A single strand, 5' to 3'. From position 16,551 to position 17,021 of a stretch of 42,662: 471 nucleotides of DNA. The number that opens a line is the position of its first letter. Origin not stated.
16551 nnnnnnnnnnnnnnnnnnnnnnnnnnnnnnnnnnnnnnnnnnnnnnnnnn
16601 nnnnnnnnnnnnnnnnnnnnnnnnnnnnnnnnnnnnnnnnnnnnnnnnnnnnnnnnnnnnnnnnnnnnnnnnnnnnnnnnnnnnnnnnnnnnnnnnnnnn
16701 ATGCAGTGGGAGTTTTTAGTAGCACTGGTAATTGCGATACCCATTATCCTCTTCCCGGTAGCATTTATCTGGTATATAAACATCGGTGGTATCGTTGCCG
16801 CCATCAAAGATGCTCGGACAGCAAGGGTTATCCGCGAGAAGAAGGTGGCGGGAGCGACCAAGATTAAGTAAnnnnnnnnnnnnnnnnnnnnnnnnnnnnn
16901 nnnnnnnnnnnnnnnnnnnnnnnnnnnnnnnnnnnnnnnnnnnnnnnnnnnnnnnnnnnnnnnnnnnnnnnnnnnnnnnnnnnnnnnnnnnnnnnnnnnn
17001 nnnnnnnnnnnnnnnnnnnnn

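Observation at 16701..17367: Three tandem paralogous single-pass membrane microproteins heading the FeS/NrfD operon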

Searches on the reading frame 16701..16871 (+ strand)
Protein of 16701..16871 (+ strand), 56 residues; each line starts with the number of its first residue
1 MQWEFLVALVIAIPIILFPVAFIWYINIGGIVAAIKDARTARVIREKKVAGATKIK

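Call 5: search_protein_families(library=pfam, proteins=[window:16701-16871:+], max_evalue=0.01)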
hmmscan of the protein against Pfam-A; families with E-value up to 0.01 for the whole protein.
window:16701-16871:+ (56 aa): 0 families

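Call 6: search_protein_families(library=ncbifam, proteins=[window:16701-16871:+], max_evalue=0.01)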
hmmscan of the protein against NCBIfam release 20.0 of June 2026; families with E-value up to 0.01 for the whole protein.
window:16701-16871:+ (56 aa): 0 families

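Call 10: find_homologous_proteins(query=A1, max_evalue=0.01)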
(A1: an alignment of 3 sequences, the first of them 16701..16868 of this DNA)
Query A1 (3 sequences) (56 aa, profile of the alignment): 1850 proteins with E <= 0.01 among 1915 candidates; the best 120 are listed.
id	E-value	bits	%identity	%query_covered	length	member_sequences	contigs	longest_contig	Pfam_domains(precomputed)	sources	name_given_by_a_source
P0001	9.1e-29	117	64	100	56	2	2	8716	-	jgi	-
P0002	9.8e-29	117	100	100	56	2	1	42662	-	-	-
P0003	1.0e-28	117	64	100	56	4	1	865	-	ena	-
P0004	1.2e-28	117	70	100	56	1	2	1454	-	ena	-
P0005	1.3e-28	116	70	100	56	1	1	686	-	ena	-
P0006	2.9e-28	115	66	100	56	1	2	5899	-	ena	-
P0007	3.6e-28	115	64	100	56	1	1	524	-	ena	-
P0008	3.8e-28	115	64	84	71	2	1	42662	-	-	-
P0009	8.3e-28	114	68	100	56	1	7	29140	-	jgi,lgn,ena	jgi:hypothetical protein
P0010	2.0e-27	113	70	100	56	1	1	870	-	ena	-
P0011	2.1e-27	113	64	100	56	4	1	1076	-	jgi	jgi:hypothetical protein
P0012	2.8e-27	112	66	100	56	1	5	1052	-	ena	-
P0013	2.9e-27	112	68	100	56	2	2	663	-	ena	-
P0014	3.0e-27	112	70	100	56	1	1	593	-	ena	-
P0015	4.1e-27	112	66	100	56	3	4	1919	-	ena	-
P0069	6.6e-26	108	70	100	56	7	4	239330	-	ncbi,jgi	-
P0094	1.5e-25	107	68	100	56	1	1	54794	-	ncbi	ncbi:hypothetical protein ACFLUZ_01655 [Chloroflexota bacterium]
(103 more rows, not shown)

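Call 12: find_encoding_contigs(protein=P0069, flank=8000, max_places=4)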
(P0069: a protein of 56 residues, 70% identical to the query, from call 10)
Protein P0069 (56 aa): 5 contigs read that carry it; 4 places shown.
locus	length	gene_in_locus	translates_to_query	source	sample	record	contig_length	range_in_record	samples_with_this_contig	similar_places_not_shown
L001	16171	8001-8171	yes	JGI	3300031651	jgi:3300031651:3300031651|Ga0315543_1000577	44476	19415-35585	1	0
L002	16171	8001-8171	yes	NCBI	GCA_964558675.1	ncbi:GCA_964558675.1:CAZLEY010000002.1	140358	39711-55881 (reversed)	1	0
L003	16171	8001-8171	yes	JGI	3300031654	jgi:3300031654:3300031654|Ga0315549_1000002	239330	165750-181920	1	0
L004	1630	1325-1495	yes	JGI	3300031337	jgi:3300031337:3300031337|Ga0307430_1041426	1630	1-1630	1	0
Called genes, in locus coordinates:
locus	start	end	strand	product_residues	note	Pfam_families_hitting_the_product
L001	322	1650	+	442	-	PF13458:Peripla_BP_6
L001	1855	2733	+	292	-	PF02653:BPD_transp_2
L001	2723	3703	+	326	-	PF02653:BPD_transp_2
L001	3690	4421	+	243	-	PF13476:AAA_23 (weak), PF00005:ABC_tran, PF12399:BCA_ABC_TP_C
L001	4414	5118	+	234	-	PF13555:AAA_29 (weak), PF00005:ABC_tran, PF13304:AAA_21 (faint)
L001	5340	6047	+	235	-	PF02730:AFOR_N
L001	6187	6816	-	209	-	PF09719:C_GCAxxG_C_C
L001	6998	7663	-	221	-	PF00072:Response_reg, PF00196:GerE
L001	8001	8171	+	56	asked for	-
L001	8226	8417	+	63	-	-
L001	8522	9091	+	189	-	PF13183:Fer4_8, PF13237:Fer4_10 (faint), PF12838:Fer4_7 (weak), PF13187:Fer4_9, PF13534:Fer4_17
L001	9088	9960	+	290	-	PF02754:CCG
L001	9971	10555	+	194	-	PF00890:FAD_binding_2, PF01266:DAO (weak), PF12831:FAD_oxidored, PF13450:NAD_binding_8 (weak)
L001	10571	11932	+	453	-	PF00037:Fer4 (weak), PF12797:Fer4_2 (weak), PF00037:Fer4 (weak), PF13237:Fer4_10, PF14697:Fer4_21, PF12838:Fer4_7, PF13187:Fer4_9, PF00037:Fer4, +5 more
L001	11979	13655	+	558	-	PF01262:AlaDh_PNT_C (faint), PF00890:FAD_binding_2 (faint), PF01134:GIDA (faint), PF01266:DAO (faint), PF07992:Pyr_redox_2, PF13738:Pyr_redox_3, PF00070:Pyr_redox, PF02852:Pyr_redox_dim, +2 more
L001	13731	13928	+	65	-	PF02662:FlpD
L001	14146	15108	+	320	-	PF01058:Oxidored_q6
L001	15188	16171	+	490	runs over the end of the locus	PF27537:HoxH, PF00374:NiFeSe_Hases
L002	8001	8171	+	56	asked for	-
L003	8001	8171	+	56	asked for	-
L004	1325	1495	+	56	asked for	-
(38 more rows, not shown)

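Call 13: find_encoding_contigs(protein=P0094, flank=8000, max_places=3)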
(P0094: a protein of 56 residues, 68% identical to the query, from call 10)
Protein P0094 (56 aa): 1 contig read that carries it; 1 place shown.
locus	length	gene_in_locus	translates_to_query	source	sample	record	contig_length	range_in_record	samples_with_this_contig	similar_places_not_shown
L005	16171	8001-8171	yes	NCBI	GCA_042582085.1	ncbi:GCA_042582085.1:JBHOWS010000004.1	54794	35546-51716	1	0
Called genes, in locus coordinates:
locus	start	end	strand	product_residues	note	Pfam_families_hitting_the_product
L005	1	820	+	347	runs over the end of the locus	PF04055:Radical_SAM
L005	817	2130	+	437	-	PF01875:Memo, PF02900:LigB (faint), PF01871:AMMECR1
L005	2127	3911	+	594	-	-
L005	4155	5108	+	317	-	PF12762:DDE_Tnp_IS1595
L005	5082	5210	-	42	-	-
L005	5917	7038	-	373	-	PF05231:MASE1 (weak), PF07730:HisKA_3, PF02518:HATPase_c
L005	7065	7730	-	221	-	PF00072:Response_reg, PF00196:GerE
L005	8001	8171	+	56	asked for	-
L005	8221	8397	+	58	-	-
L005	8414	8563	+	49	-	-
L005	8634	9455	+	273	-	PF00037:Fer4 (faint), PF12838:Fer4_7, PF13187:Fer4_9 (weak), PF13237:Fer4_10 (weak), PF13247:Fer4_11, PF12838:Fer4_7 (weak), PF12797:Fer4_2 (weak), PF13187:Fer4_9 (weak), +3 more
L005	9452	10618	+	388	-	PF03916:NrfD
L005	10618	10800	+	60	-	-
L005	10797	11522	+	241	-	-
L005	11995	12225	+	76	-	PF09851:SHOCT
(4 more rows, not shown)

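Call 14: find_related_loci(query=A1, collection=genome_contigs, flank=8000)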
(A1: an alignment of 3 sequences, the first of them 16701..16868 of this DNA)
Query A1 (56 aa) in genome_contigs; peptide patterns used: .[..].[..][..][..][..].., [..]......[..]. (x = any residue, [..] = any of these).
169 stretches matched a pattern; 104 encode a relative of the query (tblastn E <= 1e-3); the best 80 are kept; 78 distinct loci.
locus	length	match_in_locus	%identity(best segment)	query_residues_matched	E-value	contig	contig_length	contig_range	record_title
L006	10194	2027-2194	71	1-56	1e-22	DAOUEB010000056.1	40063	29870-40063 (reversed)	MAG TPA_asm: Dehalococcoidales bacterium isolate N3_157 k131_1076233, whole genome shotgun sequence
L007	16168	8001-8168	70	1-56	2e-22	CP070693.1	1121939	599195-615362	MAG: Dehalococcoidia bacterium isolate bin61 chromosome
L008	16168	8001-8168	70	1-56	8e-22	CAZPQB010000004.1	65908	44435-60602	MAG TPA_asm: uncultured Dehalococcoidaceae bacterium isolate SRP214966_co4_72 genome assembly, contig: NODE_188_length_6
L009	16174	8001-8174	67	1-55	1e-21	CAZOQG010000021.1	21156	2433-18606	MAG TPA_asm: uncultured Dehalococcoidales bacterium isolate SRP178699_co3_448 genome assembly, contig: NODE_936_length_2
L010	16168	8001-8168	70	1-56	2e-21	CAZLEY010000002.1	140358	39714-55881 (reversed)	MAG TPA_asm: uncultured Dehalococcoidaceae bacterium isolate binchicken_co228_510 genome assembly, contig: NODE_36_lengt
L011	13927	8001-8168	71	1-56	3e-21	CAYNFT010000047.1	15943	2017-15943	MAG TPA_asm: uncultured Dehalococcoidales bacterium isolate binchicken_co89_477 genome assembly, contig: NODE_6770_lengt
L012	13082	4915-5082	66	1-56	1e-20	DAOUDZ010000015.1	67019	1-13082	MAG TPA_asm: Dehalococcoidales bacterium isolate N2_89 k133_1784854, whole genome shotgun sequence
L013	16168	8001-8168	68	1-56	1e-20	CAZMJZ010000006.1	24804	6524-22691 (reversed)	MAG TPA_asm: uncultured Dehalococcoidales bacterium isolate binchicken_co34_217 genome assembly, contig: NODE_3044_lengt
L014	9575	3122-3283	65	1-54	2e-20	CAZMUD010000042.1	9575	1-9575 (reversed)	MAG TPA_asm: uncultured Dehalococcoidales bacterium isolate binchicken_co196_370 genome assembly, contig: NODE_9378_leng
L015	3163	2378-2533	70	1-53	2e-20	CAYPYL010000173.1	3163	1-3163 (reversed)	MAG TPA_asm: uncultured Dehalococcoidaceae bacterium isolate binchicken_co89_49 genome assembly, contig: NODE_70509_leng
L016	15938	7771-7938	63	1-56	5e-20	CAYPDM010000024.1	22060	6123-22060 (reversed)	MAG TPA_asm: uncultured Dehalococcoidaceae bacterium isolate binchicken_co89_632 genome assembly, contig: NODE_3985_leng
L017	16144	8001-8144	73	1-48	5e-20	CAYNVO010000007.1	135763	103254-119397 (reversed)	MAG TPA_asm: uncultured Dehalococcoidales bacterium isolate SRP178699_co1_561 genome assembly, contig: NODE_49_length_13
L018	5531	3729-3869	79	1-47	6e-20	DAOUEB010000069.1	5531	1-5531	MAG TPA_asm: Dehalococcoidales bacterium isolate N3_157 k131_1094365, whole genome shotgun sequence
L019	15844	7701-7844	71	1-48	5e-20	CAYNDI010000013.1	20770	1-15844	MAG TPA_asm: uncultured Dehalococcoidaceae bacterium isolate SRP185410_co2_273 genome assembly, contig: NODE_3028_length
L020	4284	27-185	67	1-54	6e-20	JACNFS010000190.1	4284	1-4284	MAG: Dehalococcoidia bacterium isolate NIOZ-UU108 NIOZ-UU_NODE_27671_length_4284_cov_7.00024, whole genome shotgun seque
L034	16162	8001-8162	61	1-54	7e-19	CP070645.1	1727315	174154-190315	MAG: Dehalococcoidales bacterium isolate bin896 chromosome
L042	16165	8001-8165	62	1-54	3e-18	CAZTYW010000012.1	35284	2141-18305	MAG TPA_asm: uncultured Dehalococcoidia bacterium isolate SRP239594_co1_177 genome assembly, contig: NODE_270_length_352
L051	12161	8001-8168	57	1-54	2e-17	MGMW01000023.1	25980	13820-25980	MAG: Chloroflexi bacterium RBG_13_53_26 RBG_13_scaffold_1354, whole genome shotgun sequence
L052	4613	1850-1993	56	1-48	3e-17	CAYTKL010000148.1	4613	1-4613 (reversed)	MAG TPA_asm: uncultured Dehalococcoidales bacterium isolate binchicken_co334_272 genome assembly, contig: NODE_38856_len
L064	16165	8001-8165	60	1-55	3e-16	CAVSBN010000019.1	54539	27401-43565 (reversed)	MAG: uncultured Chloroflexia bacterium isolate MFD04408.bin.2.187 genome assembly, contig: contig_60745, whole genome sh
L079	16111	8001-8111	73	1-37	2e-14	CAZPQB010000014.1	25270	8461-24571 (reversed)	MAG TPA_asm: uncultured Dehalococcoidaceae bacterium isolate SRP214966_co4_72 genome assembly, contig: NODE_1456_length_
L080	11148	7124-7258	56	1-45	2e-14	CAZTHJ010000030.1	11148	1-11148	MAG TPA_asm: uncultured Dehalococcoidales bacterium isolate SRP080215_co1_65 genome assembly, contig: NODE_6302_length_1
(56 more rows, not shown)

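Call 28: search_protein_representatives(alignment_id=A2)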
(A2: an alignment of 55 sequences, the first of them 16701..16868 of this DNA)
Query: 55 sequences, 56 profile positions. Proteins with E-value up to 0.001 (for the whole library): 489; up to 1e-10: 247; up to 1e-30: 0. The best 150 are listed.
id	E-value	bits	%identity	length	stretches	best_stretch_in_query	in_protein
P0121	6.1e-28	112.7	-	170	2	1-48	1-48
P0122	9.6e-27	108.9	-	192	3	1-37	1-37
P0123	4.3e-26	106.8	-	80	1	1-53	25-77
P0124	4.8e-26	106.7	-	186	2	1-46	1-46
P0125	1.0e-25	105.6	-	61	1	1-56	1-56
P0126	9.2e-25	102.5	-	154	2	1-51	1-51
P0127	1.5e-24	101.9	-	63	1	1-56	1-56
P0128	5.0e-24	100.2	-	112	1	1-52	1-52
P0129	5.8e-24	100.0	-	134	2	1-42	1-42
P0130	8.3e-24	99.5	-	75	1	1-51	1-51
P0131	1.8e-23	98.4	-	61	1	1-50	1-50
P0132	2.3e-23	98.0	-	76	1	1-55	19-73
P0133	2.8e-23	97.8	-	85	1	1-54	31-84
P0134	1.8e-22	95.2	-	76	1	1-52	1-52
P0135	3.0e-22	94.5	-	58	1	1-54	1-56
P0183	2.1e-17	79.0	-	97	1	1-54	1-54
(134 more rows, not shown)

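Call 39: search_protein_families(library=pfam, alignment_id=A2, max_evalue=10)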
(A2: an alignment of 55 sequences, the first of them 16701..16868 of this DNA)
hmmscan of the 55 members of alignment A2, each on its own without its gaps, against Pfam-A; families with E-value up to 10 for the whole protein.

A. member 1, window:16701-16868:+ (56 aa): 0 families

B. families by the number of members that match (of 55 scanned): 13 families
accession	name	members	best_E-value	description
PF17204.8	Sid-5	14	0.01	Sid-5 family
PF07465.18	PsaM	4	0.029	Photosystem I protein M (PsaM)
PF25129.1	Pyr4-TMTC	3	0.04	Pyr4-like transmembrane terpene cyclases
PF06161.16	DUF975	3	0.069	Protein of unknown function (DUF975)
PF00558.24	Vpu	3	0.09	Vpu protein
PF06898.16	YqfD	2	0.0057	Putative stage IV sporulation protein YqfD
PF04689.18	S1FA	2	0.17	DNA binding protein S1FA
PF15938.10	DUF4750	1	0.023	Domain of unknown function (DUF4750)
PF04842.18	DUF639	1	0.037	Plant protein of unknown function (DUF639)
PF08973.16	TM1506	1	0.16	Domain of unknown function (DUF1893)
PF15145.11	DUF4577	1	0.17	Domain of unknown function (DUF4577)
PF02285.20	COX8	1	0.17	Cytochrome oxidase c subunit VIII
PF11346.13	DUF3149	1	0.19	Protein of unknown function (DUF3149)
